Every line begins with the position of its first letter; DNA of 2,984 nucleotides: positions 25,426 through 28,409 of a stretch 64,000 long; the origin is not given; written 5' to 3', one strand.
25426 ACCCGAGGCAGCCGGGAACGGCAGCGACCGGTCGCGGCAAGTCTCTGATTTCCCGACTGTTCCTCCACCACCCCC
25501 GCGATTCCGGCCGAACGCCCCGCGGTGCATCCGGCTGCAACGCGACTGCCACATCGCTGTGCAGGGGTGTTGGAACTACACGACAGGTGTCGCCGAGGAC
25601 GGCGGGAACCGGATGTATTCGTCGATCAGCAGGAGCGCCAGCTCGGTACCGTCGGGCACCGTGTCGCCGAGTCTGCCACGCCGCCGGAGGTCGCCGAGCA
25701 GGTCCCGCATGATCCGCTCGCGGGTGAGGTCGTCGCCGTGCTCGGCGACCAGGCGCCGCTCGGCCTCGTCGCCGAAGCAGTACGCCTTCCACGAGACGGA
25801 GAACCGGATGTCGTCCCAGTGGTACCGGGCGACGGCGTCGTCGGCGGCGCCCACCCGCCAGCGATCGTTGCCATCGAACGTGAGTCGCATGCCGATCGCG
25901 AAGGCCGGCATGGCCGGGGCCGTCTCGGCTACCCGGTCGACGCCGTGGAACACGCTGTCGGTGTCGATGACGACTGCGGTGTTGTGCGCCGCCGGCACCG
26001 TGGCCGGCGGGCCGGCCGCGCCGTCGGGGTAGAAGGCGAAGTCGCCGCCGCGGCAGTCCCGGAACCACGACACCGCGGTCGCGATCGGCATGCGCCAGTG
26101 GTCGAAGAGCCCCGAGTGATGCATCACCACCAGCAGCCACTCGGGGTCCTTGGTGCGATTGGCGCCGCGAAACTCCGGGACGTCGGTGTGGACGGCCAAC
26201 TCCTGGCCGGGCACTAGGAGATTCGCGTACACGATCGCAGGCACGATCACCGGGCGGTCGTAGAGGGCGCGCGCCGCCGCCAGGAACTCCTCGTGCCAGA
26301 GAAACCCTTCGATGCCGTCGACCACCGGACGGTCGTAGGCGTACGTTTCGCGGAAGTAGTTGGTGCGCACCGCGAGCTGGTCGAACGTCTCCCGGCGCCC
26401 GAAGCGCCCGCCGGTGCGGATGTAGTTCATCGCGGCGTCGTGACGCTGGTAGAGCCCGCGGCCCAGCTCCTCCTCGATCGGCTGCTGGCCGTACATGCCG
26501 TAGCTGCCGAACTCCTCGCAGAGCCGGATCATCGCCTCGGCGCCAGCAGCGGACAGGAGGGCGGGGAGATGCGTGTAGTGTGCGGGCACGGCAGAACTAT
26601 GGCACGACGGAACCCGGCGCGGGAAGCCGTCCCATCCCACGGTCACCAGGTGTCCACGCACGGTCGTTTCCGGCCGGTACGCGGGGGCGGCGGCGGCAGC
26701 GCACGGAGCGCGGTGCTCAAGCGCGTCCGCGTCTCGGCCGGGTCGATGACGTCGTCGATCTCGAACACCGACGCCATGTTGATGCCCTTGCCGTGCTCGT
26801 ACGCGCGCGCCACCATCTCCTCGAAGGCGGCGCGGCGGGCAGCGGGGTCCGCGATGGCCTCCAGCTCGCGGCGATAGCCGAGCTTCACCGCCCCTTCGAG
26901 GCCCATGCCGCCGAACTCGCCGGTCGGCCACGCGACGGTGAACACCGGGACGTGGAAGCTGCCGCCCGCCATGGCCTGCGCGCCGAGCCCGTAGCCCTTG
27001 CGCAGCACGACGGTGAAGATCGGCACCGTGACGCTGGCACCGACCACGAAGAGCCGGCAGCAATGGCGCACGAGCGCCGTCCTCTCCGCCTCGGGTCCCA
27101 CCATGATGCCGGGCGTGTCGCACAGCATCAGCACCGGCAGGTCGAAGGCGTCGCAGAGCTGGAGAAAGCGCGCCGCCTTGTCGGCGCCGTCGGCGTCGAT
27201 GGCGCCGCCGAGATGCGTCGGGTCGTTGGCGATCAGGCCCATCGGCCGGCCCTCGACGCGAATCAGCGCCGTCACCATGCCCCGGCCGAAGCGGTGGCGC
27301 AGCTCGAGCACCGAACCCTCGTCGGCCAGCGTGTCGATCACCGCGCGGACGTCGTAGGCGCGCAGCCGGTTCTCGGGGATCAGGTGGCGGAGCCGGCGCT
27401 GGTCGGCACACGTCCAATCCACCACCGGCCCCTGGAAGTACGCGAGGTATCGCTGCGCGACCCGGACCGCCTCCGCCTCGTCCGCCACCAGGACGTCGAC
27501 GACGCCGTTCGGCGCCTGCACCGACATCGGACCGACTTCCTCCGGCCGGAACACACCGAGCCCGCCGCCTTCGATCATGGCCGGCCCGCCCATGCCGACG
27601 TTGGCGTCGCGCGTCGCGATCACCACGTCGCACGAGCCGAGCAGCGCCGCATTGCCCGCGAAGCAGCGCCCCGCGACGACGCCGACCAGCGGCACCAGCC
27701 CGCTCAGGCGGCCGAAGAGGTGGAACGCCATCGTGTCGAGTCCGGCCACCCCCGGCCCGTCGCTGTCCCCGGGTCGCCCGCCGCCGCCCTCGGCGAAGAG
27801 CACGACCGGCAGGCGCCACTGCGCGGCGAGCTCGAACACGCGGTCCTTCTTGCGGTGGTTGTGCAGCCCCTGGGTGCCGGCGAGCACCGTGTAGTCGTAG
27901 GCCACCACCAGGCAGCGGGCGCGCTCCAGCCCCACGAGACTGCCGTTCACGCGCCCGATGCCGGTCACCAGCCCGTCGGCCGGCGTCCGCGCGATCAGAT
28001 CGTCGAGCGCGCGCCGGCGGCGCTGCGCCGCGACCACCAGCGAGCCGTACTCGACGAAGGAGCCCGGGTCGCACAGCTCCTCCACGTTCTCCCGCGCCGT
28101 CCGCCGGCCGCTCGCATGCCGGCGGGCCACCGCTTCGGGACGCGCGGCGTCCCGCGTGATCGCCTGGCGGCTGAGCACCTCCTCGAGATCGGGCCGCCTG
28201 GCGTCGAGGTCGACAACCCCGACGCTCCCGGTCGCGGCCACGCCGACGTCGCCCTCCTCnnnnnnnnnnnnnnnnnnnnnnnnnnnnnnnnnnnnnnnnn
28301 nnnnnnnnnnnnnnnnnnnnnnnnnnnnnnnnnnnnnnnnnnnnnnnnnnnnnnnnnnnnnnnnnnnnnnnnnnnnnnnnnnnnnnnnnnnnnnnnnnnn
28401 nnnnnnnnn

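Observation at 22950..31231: Nine-gene co-directional lipid-metabolism cluster built around a single-chain long-chain acyl-CoA carboxylase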

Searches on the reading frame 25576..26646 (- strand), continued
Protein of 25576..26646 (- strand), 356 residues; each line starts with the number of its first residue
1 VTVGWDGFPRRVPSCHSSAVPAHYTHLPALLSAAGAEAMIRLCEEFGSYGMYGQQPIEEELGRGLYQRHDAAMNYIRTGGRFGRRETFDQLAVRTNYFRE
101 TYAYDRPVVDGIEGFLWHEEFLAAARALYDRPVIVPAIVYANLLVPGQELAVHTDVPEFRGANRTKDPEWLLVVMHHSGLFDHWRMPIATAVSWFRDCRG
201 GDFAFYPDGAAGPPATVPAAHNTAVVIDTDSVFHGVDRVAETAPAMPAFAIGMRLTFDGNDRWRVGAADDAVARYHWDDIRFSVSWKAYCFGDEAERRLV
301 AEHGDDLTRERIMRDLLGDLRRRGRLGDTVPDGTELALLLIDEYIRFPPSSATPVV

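Call 66: search_protein_families(library=pfam, proteins=[window:25576-26589:-], max_evalue=10)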
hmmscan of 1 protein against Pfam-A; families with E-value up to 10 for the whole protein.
window:25576-26589:- (337 aa): 1 family
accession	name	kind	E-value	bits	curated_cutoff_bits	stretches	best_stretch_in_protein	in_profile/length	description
PF13640.12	2OG-FeII_Oxy_3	-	0.12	13.7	27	1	128-222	9-86/98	2OG-Fe(II) oxygenase superfamily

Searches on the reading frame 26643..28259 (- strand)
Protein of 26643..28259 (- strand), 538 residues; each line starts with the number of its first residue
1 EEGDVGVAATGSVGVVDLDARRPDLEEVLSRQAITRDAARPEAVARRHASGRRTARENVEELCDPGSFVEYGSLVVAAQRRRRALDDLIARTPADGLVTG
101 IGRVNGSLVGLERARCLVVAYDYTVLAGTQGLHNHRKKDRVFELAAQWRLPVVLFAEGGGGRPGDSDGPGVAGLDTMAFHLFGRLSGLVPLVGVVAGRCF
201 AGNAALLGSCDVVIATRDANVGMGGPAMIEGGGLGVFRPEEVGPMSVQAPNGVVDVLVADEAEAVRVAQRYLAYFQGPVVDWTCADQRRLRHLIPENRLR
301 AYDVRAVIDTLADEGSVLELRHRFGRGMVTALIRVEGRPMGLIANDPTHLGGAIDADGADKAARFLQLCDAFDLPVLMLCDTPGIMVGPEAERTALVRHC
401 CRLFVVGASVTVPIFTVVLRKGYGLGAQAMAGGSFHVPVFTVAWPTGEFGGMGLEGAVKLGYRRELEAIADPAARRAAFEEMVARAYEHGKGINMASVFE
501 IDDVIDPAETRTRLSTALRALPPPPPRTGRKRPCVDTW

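Call 30: search_solved_structures(query=window:26643-28259:-, max_evalue=0.00001, show_alignments=1)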
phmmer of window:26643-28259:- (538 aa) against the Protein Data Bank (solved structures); distinct sequences matched with E-value up to 0.00001: 46.
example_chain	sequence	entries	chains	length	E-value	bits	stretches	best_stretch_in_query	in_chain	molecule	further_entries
4rcn_A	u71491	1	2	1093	2.6e-207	693.1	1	13-514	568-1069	long-chain acyl-CoA carboxylase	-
5fif_A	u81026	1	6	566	4.7e-193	646.1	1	16-538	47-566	Carboxylase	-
1on3_A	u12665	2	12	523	1.7e-70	241.7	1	30-520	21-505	Methylmalonyl-CoA carboxyltransferase 12S subunit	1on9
1vrg_A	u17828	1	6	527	3.1e-70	240.8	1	24-520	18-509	propionyl-CoA carboxylase, beta subunit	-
9j0c_A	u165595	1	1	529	5.5e-64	220.2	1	22-522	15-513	Acyl-CoA carboxylase subunit beta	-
5inf_A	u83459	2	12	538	7.6e-63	216.4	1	38-522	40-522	Carboxyl transferase | Putative carboxyl transferase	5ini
5ing_A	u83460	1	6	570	9.4e-63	216.1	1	38-522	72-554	Putative carboxyl transferase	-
3n6r_B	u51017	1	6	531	1.7e-62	215.2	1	24-521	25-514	Propionyl-CoA carboxylase, beta subunit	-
7w5u_A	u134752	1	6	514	9.1e-62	212.8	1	22-519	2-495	Acetyl-CoA carboxylase complex, beta-chain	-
1x0u_A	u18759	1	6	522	1.9e-61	211.8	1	39-521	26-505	hypothetical methylmalonyl-CoA decarboxylase alpha subunit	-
8pn7_A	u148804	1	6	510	3.2e-61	211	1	25-524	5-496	Propionyl-CoA carboxylase beta chain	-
8pn8_A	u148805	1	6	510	2.7e-60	207.9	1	25-524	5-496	Propionyl-CoA carboxylase beta chain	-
6ybq_A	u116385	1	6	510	2.9e-60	207.8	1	25-524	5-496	Propionyl-CoA carboxylase beta chain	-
6ybp_A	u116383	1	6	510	9.9e-60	206.1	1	25-521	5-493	Propionyl-CoA carboxylase beta chain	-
3ibb_A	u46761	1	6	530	3e-59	204.5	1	36-522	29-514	Propionyl-CoA carboxylase complex B subunit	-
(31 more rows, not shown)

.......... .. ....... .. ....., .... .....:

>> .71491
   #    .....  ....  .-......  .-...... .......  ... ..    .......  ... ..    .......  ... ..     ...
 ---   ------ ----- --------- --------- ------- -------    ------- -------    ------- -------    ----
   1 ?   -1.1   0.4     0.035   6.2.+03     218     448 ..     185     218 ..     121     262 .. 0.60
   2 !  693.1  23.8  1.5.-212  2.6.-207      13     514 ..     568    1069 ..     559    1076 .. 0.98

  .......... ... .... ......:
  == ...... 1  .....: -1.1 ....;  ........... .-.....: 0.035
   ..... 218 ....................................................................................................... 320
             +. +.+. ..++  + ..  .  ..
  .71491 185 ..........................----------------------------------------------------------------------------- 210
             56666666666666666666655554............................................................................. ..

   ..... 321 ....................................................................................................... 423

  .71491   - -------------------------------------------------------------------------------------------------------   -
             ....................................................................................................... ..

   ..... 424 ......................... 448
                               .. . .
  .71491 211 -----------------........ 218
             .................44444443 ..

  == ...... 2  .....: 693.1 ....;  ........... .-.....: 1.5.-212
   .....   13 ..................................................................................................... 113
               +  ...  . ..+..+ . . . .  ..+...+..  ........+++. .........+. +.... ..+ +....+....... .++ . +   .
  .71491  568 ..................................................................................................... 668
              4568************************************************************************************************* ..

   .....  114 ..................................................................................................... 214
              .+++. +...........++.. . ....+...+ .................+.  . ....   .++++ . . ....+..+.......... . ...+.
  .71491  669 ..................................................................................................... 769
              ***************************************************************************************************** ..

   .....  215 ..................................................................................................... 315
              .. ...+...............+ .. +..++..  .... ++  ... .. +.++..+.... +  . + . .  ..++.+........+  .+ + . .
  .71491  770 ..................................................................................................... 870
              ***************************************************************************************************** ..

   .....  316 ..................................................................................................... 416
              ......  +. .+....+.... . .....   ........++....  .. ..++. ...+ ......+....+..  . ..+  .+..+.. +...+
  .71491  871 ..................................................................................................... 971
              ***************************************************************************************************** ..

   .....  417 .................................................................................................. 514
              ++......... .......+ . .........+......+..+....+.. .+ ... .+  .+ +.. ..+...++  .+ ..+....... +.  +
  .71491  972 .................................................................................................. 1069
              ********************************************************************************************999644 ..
